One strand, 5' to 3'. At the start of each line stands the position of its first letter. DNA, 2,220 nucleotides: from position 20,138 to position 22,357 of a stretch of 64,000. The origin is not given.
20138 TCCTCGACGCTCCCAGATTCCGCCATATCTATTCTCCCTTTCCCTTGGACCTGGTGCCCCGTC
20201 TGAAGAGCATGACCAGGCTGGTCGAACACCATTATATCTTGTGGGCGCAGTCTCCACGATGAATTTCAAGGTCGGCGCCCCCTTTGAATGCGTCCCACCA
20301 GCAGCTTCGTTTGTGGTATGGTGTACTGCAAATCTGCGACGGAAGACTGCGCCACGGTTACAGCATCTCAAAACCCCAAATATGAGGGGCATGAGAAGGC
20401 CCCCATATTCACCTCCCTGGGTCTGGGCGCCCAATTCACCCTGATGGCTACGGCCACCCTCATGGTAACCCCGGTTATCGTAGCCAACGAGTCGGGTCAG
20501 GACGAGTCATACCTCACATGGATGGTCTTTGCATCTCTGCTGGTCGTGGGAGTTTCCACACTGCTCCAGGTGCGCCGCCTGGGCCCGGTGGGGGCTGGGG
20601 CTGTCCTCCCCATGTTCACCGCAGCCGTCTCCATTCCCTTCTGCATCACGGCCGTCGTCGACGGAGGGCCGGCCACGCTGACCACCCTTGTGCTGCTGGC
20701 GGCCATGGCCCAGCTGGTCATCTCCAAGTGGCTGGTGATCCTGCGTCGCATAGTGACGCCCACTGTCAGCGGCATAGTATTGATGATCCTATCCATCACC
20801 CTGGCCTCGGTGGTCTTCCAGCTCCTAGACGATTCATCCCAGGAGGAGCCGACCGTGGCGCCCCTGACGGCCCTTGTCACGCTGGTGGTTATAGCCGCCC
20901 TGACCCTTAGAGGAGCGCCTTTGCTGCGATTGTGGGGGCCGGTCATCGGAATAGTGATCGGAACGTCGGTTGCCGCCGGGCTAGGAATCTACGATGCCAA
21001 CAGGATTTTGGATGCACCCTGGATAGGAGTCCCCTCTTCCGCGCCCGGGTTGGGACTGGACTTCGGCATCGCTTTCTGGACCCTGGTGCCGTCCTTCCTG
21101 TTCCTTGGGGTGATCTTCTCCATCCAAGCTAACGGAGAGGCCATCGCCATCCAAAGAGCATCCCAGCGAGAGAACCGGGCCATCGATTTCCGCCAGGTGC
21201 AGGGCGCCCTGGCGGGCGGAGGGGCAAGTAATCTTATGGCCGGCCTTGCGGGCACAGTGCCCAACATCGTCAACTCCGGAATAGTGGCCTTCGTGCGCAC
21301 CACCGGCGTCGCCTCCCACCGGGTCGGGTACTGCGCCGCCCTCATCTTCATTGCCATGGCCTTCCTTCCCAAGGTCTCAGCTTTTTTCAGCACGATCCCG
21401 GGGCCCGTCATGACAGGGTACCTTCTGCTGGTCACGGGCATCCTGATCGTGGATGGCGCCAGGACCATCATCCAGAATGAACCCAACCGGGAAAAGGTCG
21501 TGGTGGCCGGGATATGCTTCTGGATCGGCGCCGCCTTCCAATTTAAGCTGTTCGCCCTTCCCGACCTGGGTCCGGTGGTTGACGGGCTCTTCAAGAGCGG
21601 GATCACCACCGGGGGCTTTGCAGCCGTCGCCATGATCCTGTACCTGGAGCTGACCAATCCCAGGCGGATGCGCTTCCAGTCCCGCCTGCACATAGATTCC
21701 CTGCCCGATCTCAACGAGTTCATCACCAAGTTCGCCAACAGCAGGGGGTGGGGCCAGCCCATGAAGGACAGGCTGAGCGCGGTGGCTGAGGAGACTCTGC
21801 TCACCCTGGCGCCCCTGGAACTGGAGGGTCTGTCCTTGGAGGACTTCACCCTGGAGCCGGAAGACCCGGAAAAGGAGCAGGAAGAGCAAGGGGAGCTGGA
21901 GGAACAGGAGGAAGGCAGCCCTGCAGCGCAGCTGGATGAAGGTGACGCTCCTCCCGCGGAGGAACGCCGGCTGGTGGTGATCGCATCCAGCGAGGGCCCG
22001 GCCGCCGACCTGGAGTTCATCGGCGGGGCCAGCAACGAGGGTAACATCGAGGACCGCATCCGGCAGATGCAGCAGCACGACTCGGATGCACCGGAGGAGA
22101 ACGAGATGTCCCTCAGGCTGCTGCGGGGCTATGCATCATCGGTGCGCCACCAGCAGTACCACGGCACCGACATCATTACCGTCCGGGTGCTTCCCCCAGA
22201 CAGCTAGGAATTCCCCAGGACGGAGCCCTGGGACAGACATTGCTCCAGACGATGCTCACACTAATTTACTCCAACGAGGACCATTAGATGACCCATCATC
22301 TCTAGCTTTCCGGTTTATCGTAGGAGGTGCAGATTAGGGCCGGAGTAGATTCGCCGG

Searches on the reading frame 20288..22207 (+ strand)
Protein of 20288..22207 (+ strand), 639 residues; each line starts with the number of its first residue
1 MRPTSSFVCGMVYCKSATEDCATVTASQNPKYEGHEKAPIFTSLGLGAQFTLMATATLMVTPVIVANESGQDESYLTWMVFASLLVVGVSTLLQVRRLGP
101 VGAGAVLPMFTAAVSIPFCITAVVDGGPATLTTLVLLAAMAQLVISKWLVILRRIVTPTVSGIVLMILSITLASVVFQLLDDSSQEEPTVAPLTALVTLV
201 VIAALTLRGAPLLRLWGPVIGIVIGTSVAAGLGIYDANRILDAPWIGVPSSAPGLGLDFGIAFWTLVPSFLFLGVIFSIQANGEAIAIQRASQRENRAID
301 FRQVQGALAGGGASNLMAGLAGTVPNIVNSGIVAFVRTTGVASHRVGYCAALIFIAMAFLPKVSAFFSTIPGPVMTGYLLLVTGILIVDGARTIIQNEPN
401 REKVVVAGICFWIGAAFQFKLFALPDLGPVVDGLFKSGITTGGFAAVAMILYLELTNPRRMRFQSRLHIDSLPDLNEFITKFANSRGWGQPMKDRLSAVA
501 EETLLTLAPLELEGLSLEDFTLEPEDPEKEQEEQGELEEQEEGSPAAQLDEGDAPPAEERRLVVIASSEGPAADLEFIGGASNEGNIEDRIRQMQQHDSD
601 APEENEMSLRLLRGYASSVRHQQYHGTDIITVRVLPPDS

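Call 37: search_protein_families(library=pfam, proteins=[window:20288-22207:+], max_evalue=0.00001)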
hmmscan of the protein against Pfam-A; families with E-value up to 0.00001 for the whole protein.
window:20288-22207:+ (639 aa): 1 family
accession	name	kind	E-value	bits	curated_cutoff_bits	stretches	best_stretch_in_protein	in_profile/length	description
PF00860.26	Xan_ur_permease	-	7.6e-37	127.4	27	1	45-415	5-381/389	Permease family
